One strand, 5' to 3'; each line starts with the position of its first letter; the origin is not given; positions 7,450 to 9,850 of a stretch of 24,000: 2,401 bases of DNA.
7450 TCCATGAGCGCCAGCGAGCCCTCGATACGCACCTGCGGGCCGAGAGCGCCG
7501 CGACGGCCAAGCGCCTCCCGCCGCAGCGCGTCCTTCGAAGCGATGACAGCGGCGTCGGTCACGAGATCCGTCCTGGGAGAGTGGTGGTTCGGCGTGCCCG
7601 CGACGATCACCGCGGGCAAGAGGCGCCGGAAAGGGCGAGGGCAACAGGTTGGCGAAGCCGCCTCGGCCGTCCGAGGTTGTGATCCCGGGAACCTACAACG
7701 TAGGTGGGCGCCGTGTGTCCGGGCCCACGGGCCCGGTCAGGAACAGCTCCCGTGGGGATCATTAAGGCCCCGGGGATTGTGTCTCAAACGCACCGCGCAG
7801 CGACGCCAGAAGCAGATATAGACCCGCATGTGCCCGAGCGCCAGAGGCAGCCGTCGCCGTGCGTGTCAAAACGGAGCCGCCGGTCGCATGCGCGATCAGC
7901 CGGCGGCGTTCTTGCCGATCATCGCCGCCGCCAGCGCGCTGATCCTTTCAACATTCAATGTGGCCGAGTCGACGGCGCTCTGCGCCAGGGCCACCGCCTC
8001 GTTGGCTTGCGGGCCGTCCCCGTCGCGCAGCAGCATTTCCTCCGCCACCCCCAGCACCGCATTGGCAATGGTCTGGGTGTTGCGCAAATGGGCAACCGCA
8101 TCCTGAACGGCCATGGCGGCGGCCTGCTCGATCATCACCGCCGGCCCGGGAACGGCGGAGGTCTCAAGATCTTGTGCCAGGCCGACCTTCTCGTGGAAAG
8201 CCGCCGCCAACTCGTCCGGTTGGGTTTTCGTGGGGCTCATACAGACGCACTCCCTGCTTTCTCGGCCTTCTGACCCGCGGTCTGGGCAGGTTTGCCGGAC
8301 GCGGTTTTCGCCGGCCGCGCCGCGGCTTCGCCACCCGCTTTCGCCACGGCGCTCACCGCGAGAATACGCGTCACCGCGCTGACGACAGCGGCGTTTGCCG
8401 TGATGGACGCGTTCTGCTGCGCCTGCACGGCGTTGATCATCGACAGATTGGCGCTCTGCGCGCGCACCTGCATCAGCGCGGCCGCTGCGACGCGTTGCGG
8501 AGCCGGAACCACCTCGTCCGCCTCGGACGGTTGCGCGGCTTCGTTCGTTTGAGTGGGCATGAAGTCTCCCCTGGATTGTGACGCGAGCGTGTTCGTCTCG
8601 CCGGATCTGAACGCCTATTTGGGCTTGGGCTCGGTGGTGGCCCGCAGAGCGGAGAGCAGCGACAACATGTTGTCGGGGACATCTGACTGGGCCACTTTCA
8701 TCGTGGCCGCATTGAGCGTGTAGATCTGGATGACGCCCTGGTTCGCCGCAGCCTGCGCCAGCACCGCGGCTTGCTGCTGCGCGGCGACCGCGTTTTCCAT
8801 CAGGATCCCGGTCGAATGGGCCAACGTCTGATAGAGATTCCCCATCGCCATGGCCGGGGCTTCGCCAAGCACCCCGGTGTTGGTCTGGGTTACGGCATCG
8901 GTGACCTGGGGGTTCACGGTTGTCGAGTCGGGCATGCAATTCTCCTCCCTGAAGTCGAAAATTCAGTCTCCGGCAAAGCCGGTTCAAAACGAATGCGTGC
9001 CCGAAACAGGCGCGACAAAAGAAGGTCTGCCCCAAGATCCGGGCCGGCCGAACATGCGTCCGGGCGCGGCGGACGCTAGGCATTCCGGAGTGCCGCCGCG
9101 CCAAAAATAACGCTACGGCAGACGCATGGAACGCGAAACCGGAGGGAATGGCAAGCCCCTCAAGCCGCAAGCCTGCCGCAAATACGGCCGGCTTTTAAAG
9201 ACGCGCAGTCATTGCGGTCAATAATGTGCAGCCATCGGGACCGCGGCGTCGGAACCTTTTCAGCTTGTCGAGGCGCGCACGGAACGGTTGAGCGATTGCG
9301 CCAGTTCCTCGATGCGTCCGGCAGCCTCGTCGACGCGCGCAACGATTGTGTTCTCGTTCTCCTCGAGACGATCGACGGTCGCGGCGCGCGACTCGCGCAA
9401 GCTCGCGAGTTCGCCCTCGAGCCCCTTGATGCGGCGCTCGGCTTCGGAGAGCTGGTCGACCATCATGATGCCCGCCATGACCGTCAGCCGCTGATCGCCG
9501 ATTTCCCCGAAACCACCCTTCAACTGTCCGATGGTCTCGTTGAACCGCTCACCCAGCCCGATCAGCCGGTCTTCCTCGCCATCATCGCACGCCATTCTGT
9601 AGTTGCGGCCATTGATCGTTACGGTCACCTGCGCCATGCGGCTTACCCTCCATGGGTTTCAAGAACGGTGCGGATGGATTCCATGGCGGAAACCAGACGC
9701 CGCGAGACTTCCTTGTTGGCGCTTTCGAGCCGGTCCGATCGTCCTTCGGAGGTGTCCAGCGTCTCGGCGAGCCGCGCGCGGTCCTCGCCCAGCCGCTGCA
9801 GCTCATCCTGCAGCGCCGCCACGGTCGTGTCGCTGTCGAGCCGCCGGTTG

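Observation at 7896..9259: Three-gene RebB-like (R-body / killing-trait) cluster inside a housekeeping cell-division and 6S RNA block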

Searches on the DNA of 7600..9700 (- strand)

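Call 17: search_rna_families(sources=[L001, L002, L003, L004, L005, L006, L007, L008, L009, L010, L011, L012], threshold=gathering)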
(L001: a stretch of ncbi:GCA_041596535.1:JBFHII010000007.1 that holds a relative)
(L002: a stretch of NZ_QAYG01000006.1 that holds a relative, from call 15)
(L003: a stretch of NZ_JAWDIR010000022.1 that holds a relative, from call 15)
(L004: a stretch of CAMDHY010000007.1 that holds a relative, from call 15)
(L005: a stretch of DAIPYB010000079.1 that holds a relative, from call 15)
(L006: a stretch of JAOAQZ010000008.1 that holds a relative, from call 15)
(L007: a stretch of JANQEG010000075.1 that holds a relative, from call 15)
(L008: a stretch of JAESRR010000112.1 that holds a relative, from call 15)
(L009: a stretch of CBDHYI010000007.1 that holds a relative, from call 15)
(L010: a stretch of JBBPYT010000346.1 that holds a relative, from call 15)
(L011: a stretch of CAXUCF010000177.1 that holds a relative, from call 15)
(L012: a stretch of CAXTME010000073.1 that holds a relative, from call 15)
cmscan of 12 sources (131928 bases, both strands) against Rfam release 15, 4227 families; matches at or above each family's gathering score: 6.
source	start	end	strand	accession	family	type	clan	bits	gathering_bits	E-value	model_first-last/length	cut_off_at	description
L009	6462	6619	+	RF00013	6S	Gene;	-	81.3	46.4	3.9e-14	1-187/187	no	6S / SsrS RNA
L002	7779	7935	+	RF00013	6S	Gene;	-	80.8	46.4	5e-14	1-187/187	no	6S / SsrS RNA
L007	6853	7009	+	RF00013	6S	Gene;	-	78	46.4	2.3e-13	1-187/187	no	6S / SsrS RNA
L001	10482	10637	+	RF00013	6S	Gene;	-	75.2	46.4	1e-12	1-187/187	no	6S / SsrS RNA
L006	6408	6569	+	RF00013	6S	Gene;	-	58.6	46.4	9.5e-09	1-187/187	no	6S / SsrS RNA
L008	5012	5168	+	RF00013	6S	Gene;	-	57.7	46.4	1.5e-08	1-187/187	no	6S / SsrS RNA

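Call 82: search_rna_families(source=window, start=7600, end=9700, threshold=evalue, max_evalue=1)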
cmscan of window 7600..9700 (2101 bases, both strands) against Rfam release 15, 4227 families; matches with E-value up to 1: 1.
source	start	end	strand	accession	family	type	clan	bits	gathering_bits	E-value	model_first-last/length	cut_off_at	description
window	7651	7806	-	RF00013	6S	Gene;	-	75.7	46.4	1.3e-14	1-187/187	no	6S / SsrS RNA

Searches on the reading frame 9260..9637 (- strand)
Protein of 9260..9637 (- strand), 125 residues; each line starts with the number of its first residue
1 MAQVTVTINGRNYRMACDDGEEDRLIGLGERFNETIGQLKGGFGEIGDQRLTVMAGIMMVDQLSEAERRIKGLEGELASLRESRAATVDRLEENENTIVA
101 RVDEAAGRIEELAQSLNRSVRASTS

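Call 15: find_related_loci(query=window:9260-9637:-, collection=genome_contigs, flank=6000)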
Query window:9260-9637:- (125 aa) in genome_contigs; peptide patterns used: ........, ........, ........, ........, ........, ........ (x = any residue, [..] = any of these).
600 stretches matched a pattern (row limit reached: there are more); 21 encode a relative of the query (tblastn E <= 1e-3); 21 distinct loci.
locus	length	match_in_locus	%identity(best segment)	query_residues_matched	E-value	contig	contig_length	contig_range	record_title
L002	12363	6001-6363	72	1-121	3e-53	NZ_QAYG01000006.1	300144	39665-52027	Breoghania corrubedonensis strain DSM 23382 Ga0183466_106, whole genome shotgun sequence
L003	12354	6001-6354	64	1-118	2e-47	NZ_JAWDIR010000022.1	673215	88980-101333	Pseudoxanthobacter sp. M-2 contig.2.lin, whole genome shotgun sequence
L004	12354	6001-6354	63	1-118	2e-46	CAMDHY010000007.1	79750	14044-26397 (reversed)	MAG: Pseudoxanthobacter soli DSM 19599 isolate MsE-30jul19-87 genome assembly, contig: MsE-30jul19-C384, whole genome sh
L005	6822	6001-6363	57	1-121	1e-42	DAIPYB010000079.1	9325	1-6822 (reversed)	MAG TPA_asm: Pseudoxanthobacter sp. isolate CTOTU1914 NODE_2783_length_9325_cov_7.055448, whole genome shotgun sequence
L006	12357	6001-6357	56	1-119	2e-42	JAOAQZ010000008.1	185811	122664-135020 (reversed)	MAG: Cohaesibacter sp. isolate McBI.23 contig_30386, whole genome shotgun sequence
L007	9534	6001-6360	59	1-120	1e-41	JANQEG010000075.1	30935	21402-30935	MAG: Rhodobiaceae bacterium isolate PL23a_bin.122 k99_5398311, whole genome shotgun sequence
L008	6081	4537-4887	56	1-117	1e-40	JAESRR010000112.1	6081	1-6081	MAG: Cohaesibacteraceae bacterium isolate NORP264 Contig_source1382A_19581, whole genome shotgun sequence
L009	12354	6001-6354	53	1-118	3e-37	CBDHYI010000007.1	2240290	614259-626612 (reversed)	MAG: Stappiaceae bacterium isolate fb56daa3-9710-4bfe-ab96-b87dcd9e1b67 genome assembly, contig: contig_7, whole genome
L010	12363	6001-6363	55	1-121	1e-35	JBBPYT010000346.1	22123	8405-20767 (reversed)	MAG: Hyphomicrobiales bacterium isolate bin.208 bin.208_S3Ck141_247479_length_22123_cov_13.0000, whole genome shotgun se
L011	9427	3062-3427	51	1-122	1e-34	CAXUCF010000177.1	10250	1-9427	MAG TPA_asm: uncultured Lichenihabitans sp. isolate public_SRR14722163_metawrap_bin.2 genome assembly, contig: public_SR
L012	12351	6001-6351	49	1-117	3e-32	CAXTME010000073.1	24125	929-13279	MAG TPA_asm: uncultured Lichenihabitans sp. isolate private_T1916_metawrap_bin.6 genome assembly, contig: private_T1916_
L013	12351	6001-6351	53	1-117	5e-32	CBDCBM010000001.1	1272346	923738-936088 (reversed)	MAG: Lichenihabitans sp. isolate 8d71488b-5802-4aea-a9ea-7a1ec70fe127 genome assembly, contig: contig_1, whole genome sh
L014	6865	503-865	50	1-121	7e-31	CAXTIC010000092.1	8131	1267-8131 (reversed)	MAG TPA_asm: uncultured Lichenihabitans sp. isolate public_SRR11456919_metawrap_bin.3 genome assembly, contig: public_SR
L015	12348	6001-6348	50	1-116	2e-30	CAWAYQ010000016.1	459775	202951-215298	MAG: uncultured Alphaproteobacteria bacterium isolate MFD06742.bin.3.826 genome assembly, contig: contig_280, whole geno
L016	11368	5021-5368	42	1-116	2e-28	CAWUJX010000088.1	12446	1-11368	MAG: uncultured Hyphomicrobiales bacterium isolate SRR17458623_binner13_1_1705322960 genome assembly, contig: ERZ2185401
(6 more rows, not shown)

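Call 67: search_protein_families(library=pfam, proteins=[L002:6462-7148:+, L002:7192-7632:+], max_evalue=0.001)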
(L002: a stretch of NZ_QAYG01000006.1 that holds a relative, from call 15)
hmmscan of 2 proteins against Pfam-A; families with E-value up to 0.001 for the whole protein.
L002:6462-7148:+ (228 aa): 2 families
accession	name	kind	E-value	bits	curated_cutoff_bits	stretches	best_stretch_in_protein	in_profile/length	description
PF08279.18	HTH_11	-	4.7e-17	62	25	1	6-59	1-54/55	HTH domain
PF13280.12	WYL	-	6.4e-13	48.9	21.8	1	138-201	3-67/70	WYL domain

L002:7192-7632:+ (146 aa): 1 family
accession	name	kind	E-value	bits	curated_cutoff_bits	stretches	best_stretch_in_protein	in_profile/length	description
PF00903.31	Glyoxalase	-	7.7e-09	36.4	20.6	1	24-136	3-120/121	Glyoxalase/Bleomycin resistance protein/Dioxygenase superfamily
